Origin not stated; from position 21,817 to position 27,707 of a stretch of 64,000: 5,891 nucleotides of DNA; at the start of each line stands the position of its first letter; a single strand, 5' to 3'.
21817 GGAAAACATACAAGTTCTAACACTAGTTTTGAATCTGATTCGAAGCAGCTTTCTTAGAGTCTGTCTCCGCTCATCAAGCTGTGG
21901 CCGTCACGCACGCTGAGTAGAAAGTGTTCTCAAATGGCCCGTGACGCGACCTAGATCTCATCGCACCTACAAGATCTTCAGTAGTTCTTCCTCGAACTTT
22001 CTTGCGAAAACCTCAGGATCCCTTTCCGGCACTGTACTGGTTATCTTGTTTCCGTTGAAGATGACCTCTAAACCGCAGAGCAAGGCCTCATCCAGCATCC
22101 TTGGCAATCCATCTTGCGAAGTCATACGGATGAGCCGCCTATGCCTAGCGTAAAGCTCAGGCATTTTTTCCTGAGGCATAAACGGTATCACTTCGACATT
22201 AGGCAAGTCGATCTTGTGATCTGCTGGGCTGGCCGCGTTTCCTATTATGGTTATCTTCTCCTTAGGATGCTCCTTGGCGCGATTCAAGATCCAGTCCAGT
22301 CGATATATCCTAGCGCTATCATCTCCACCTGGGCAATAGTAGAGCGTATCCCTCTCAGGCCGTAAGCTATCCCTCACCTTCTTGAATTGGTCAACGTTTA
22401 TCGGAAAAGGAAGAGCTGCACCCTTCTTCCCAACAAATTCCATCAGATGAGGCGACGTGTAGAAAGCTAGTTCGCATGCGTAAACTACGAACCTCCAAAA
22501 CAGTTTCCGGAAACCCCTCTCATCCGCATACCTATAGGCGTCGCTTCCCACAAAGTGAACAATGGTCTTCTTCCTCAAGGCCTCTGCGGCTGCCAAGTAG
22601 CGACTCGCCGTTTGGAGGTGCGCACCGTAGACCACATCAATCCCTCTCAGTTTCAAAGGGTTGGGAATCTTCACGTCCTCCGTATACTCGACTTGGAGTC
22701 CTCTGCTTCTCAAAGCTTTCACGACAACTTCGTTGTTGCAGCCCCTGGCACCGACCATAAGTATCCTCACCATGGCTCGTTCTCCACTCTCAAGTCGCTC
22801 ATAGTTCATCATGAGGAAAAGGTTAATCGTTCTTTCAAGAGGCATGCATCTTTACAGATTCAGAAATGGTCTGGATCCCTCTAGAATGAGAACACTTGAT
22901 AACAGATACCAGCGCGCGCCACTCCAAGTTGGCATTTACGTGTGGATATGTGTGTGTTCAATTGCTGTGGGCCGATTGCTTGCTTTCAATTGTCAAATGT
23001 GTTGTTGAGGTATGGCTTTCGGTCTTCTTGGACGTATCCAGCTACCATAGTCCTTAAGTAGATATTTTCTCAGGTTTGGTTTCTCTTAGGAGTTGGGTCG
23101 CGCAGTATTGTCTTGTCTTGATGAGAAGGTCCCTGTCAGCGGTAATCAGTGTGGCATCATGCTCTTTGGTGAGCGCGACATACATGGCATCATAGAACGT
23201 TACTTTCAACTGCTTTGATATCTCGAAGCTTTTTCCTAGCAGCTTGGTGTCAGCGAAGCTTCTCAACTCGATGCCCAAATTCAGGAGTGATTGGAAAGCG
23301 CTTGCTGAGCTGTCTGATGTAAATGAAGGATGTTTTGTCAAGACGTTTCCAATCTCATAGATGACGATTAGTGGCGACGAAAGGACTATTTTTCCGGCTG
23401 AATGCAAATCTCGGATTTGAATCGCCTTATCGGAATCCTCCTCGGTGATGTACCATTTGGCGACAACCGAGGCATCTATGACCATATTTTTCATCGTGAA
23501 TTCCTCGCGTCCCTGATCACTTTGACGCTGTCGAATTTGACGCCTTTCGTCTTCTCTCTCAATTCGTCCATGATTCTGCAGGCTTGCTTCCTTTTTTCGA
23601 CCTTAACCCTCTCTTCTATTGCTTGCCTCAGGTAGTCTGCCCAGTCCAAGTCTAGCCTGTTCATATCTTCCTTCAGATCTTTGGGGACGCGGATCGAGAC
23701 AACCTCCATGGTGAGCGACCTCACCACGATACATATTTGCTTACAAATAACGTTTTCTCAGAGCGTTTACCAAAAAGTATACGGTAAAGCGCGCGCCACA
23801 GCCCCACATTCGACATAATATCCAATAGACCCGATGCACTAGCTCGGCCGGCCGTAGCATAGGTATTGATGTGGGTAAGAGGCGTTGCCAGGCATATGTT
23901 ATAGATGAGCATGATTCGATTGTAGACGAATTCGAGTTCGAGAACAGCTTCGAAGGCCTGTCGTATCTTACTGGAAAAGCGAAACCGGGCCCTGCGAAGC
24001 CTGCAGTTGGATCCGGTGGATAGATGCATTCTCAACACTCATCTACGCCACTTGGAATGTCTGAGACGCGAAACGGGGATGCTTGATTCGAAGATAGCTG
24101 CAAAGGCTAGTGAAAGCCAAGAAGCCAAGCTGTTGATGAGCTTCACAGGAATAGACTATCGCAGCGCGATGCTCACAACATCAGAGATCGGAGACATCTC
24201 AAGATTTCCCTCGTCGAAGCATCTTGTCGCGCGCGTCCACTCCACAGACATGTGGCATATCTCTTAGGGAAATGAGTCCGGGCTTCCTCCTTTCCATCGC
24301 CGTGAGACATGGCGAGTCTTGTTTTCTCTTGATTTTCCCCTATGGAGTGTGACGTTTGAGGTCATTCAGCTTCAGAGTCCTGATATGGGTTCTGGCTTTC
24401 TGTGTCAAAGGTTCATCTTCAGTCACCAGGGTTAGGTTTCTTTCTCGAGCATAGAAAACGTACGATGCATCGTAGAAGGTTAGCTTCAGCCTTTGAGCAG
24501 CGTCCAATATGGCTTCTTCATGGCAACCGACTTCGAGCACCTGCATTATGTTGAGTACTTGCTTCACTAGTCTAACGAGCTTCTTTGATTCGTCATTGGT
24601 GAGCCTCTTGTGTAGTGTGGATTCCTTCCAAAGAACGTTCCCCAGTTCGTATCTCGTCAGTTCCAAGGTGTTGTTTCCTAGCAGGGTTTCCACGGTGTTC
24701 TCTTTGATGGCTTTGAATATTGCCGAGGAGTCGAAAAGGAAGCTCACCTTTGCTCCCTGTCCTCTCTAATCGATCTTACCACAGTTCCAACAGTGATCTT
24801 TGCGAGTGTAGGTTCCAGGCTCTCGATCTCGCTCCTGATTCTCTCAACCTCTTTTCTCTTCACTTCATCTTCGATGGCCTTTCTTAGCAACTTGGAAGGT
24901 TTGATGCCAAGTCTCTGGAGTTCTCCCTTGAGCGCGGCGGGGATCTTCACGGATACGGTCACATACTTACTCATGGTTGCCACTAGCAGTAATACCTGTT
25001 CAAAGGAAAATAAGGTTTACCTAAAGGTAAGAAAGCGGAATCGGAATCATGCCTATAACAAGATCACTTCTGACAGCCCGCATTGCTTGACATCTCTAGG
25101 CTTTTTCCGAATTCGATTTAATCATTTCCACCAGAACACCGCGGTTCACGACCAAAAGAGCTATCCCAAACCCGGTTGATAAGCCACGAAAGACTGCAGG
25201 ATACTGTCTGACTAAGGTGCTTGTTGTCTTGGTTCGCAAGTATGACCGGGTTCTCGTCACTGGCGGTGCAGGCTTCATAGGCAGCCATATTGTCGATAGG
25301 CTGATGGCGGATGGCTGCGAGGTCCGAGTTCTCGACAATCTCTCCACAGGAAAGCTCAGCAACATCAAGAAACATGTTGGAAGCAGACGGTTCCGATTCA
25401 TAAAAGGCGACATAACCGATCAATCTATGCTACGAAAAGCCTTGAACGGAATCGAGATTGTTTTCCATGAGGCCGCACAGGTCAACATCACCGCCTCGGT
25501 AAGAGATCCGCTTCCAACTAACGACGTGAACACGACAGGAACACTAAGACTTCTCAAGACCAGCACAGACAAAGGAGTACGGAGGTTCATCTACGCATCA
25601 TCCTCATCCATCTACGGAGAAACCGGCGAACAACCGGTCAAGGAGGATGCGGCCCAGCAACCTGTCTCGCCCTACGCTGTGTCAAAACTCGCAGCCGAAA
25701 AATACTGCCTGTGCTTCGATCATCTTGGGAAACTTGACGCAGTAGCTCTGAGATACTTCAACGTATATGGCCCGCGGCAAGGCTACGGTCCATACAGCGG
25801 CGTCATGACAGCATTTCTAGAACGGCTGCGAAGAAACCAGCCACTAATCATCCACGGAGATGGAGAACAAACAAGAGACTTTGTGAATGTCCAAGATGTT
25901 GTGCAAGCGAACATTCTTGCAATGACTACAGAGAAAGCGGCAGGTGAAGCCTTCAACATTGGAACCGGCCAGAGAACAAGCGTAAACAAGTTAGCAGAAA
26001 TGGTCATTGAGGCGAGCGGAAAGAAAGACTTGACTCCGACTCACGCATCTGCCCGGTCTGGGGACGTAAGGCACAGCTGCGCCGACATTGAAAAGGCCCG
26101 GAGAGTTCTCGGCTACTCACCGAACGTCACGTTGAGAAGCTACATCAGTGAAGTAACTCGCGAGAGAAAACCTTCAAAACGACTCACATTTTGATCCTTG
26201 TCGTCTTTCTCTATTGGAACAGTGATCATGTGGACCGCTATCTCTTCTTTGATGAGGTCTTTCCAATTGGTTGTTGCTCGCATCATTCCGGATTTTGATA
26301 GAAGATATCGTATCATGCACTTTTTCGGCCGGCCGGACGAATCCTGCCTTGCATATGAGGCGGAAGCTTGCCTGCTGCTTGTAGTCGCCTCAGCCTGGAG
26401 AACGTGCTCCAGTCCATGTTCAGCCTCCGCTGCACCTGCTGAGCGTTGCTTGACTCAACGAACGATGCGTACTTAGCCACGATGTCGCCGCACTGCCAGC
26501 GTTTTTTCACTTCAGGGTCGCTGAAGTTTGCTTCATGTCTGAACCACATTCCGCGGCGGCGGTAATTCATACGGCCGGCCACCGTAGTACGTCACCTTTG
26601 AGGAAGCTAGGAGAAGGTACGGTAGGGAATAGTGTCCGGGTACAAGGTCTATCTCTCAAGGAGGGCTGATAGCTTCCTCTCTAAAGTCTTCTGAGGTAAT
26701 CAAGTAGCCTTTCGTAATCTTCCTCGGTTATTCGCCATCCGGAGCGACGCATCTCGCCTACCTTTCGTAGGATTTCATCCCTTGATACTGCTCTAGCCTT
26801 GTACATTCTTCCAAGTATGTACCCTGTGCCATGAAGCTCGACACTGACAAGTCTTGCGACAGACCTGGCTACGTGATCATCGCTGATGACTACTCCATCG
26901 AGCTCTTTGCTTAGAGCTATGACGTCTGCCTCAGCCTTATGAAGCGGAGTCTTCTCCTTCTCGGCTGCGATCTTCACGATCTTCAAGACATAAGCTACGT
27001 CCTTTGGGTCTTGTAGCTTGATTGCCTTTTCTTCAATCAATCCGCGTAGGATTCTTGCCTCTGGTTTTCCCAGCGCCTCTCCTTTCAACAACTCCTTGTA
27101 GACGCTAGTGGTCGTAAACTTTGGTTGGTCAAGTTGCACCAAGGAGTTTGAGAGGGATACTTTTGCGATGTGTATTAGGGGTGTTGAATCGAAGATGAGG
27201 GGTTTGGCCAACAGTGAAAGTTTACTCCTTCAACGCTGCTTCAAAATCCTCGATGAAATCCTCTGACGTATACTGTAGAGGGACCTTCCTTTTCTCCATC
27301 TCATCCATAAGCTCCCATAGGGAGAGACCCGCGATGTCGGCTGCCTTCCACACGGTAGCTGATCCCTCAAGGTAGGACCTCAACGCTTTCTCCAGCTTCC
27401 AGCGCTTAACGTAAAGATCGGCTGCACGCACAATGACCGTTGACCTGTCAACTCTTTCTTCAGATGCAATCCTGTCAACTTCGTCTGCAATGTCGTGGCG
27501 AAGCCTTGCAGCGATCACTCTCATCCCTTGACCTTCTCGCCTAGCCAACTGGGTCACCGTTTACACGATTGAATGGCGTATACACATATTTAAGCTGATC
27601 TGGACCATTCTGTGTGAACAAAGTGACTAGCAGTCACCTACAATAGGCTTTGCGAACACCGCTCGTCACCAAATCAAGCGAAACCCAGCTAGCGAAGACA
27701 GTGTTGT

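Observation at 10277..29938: Accessory DNA is cut into cassettes by rare GC-only palindromes that sit at gene-fragment break points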

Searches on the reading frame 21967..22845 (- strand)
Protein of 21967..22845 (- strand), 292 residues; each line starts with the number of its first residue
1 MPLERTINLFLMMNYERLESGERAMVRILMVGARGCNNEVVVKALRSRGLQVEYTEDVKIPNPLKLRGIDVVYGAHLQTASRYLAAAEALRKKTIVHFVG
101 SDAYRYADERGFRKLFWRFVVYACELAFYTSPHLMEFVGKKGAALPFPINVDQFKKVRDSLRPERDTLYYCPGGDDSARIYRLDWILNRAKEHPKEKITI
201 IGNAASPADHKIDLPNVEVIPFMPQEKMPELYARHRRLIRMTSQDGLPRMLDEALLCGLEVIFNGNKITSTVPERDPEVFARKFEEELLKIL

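Call 12: search_protein_families(library=pfam, max_evalue=0.01, proteins=[window:21967-22845:-])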
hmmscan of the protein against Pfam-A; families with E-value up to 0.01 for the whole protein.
window:21967-22845:- (292 aa): 2 families
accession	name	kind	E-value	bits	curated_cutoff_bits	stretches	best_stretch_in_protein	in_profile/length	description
PF13692.12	Glyco_trans_1_4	-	0.00083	20.1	27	0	183-265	17-107/142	Glycosyl transferases group 1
PF13524.12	Glyco_trans_1_2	-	0.0011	19.4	25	1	185-290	4-106/144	Glycosyl transferase-like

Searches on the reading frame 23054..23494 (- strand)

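Call 12: search_protein_families(library=pfam, max_evalue=0.01, proteins=[window:23054-23494:-])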
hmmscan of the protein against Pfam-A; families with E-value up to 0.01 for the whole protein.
window:23054-23494:- (146 aa): 1 family
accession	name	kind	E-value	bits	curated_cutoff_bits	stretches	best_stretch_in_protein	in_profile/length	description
PF01850.27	PIN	-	1.5e-11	45.4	23.6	1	4-123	1-114/120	PIN domain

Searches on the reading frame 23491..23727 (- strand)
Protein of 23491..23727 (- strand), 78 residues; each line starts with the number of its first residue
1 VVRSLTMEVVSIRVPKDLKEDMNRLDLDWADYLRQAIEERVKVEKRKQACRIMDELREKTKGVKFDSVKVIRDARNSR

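Call 12: search_protein_families(library=pfam, max_evalue=0.01, proteins=[window:23491-23727:-])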
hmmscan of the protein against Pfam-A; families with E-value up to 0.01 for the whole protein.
window:23491-23727:- (78 aa): 0 families

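Call 89: search_protein_families(library=pfam, max_evalue=0.1, proteins=[window:23491-23727:-])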
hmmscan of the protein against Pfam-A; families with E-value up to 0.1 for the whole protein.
window:23491-23727:- (78 aa): 1 family
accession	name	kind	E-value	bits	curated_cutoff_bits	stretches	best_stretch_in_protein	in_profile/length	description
PF14953.11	DUF4504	-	0.057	13.4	25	1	7-68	202-253/255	Domain of unknown function (DUF4504)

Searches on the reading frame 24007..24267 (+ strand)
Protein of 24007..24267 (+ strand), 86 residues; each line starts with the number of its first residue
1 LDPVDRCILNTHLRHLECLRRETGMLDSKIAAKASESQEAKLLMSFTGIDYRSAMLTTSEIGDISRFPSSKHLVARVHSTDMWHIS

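Call 52: search_protein_families(library=pfam, max_evalue=0.01, proteins=[window:24007-24267:+])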
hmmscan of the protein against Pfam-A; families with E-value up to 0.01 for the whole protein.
window:24007-24267:+ (86 aa): 1 family
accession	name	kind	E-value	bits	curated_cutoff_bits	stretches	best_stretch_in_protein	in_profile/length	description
PF02371.22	Transposase_20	-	7.4e-05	23.5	21.3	1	40-75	1-36/87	Transposase IS116/IS110/IS902 family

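Call 88: search_protein_families(library=ncbifam, max_evalue=0.1, proteins=[window:24007-24267:+])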
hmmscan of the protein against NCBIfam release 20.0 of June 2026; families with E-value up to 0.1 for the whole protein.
window:24007-24267:+ (86 aa): 1 family
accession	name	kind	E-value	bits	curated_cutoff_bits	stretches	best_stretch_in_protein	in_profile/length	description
NF033542.1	transpos_IS110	equivalog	7.4e-11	41.8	140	1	4-75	181-255/343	IS110 family RNA-guided transposase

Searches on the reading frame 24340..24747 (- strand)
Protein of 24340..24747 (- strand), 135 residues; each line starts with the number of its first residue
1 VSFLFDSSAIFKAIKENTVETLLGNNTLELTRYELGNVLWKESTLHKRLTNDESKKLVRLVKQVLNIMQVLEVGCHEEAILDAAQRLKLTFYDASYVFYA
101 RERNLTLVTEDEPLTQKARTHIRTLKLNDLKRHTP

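Call 13: search_protein_families(library=pfam, max_evalue=0.01, proteins=[window:24340-24747:-])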
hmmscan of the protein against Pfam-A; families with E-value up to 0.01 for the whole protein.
window:24340-24747:- (135 aa): 1 family
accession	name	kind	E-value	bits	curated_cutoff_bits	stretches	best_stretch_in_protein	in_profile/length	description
PF01850.27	PIN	-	7e-07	30.3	23.6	1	27-117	33-117/120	PIN domain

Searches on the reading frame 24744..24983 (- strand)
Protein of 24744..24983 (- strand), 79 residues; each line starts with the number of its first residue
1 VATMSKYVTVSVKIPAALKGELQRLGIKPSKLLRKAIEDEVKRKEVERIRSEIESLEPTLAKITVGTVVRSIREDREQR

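Call 13: search_protein_families(library=pfam, max_evalue=0.01, proteins=[window:24744-24983:-])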
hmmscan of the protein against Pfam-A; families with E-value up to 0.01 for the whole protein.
window:24744-24983:- (79 aa): 1 family
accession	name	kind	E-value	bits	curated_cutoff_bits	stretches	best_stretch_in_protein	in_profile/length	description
PF07362.18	CcdA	-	0.00056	20.7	22.4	1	9-52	3-46/71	Post-segregation antitoxin CcdA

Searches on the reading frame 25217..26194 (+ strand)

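Call 13: search_protein_families(library=pfam, max_evalue=0.01, proteins=[window:25217-26194:+])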
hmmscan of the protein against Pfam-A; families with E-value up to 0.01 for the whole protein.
window:25217-26194:+ (325 aa): 11 families
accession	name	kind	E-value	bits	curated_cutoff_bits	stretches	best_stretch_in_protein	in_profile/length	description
PF01370.27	Epimerase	-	1.1e-66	225.1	20.9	1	12-249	1-240/240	NAD dependent epimerase/dehydratase family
PF16363.11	GDP_Man_Dehyd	-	1.9e-63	215.4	27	1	13-312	1-331/332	GDP-mannose 4,6 dehydratase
PF01073.25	3Beta_HSD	-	2.1e-35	122.5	22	1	13-237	1-230/280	3-beta hydroxysteroid dehydrogenase/isomerase family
PF02719.21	Polysacc_synt_2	-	8.1e-22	78.2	20.2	1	12-273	1-253/293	Polysaccharide biosynthesis protein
PF04321.23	RmlD_sub_bind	-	4.2e-15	56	27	1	11-280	2-246/287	RmlD substrate binding domain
PF07993.18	NAD_binding_4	-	2.9e-13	50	20.1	1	14-229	1-255/258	Male sterility protein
PF13460.12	NAD_binding_10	-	9e-13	48.9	27.2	1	16-163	1-130/184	NAD(P)H-binding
PF05368.20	NmrA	-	1.1e-08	35.5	27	1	10-136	3-114/298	NmrA-like family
PF00106.31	adh_short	-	2.7e-08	34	26.6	1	12-81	3-73/195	short chain dehydrogenase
PF08659.16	KR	-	0.00043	20.7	22.6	1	12-134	3-142/180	KR domain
PF02254.24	TrkA_N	-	0.0014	19.4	23.8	0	17-75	5-58/116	TrkA-N domain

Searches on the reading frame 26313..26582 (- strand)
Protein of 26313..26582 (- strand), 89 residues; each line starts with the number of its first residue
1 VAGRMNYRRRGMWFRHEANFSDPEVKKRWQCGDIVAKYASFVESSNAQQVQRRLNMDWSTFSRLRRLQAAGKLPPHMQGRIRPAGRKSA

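Call 13: search_protein_families(library=pfam, max_evalue=0.01, proteins=[window:26313-26582:-])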
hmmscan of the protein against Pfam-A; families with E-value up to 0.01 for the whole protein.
window:26313-26582:- (89 aa): 0 families

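Call 88: search_protein_families(library=ncbifam, max_evalue=0.1, proteins=[window:26313-26582:-])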
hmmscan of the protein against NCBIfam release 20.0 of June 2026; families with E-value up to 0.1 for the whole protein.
window:26313-26582:- (89 aa): 0 families

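Call 89: search_protein_families(library=pfam, max_evalue=0.1, proteins=[window:26313-26582:-])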
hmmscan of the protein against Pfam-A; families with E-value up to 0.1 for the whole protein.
window:26313-26582:- (89 aa): 0 families

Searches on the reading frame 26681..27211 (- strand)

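Call 13: search_protein_families(library=pfam, max_evalue=0.01, proteins=[window:26681-27211:-])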
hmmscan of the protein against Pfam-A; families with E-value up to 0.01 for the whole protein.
window:26681-27211:- (176 aa): 2 families
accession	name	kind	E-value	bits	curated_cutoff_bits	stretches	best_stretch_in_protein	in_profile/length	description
PF20698.3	PIN-TPR-GreABC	-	0.00016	22.4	27.8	0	90-120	107-137/138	PIN domain associated with the TPR-GreAB-C-PIN system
PF11848.13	DUF3368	-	0.0014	18.9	27.3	1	127-170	2-43/46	Domain of unknown function (DUF3368)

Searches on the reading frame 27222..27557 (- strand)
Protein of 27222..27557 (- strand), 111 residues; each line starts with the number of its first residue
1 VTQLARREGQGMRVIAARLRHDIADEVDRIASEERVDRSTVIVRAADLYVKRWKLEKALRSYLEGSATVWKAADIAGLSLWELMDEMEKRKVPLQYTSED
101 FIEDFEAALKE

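Call 13: search_protein_families(library=pfam, max_evalue=0.01, proteins=[window:27222-27557:-])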
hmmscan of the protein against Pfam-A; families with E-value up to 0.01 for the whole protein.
window:27222-27557:- (111 aa): 1 family
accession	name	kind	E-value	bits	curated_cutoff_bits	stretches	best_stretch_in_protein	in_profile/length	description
PF03683.19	UPF0175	-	7.6e-11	42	27.9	1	52-106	19-74/75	Uncharacterised protein family (UPF0175)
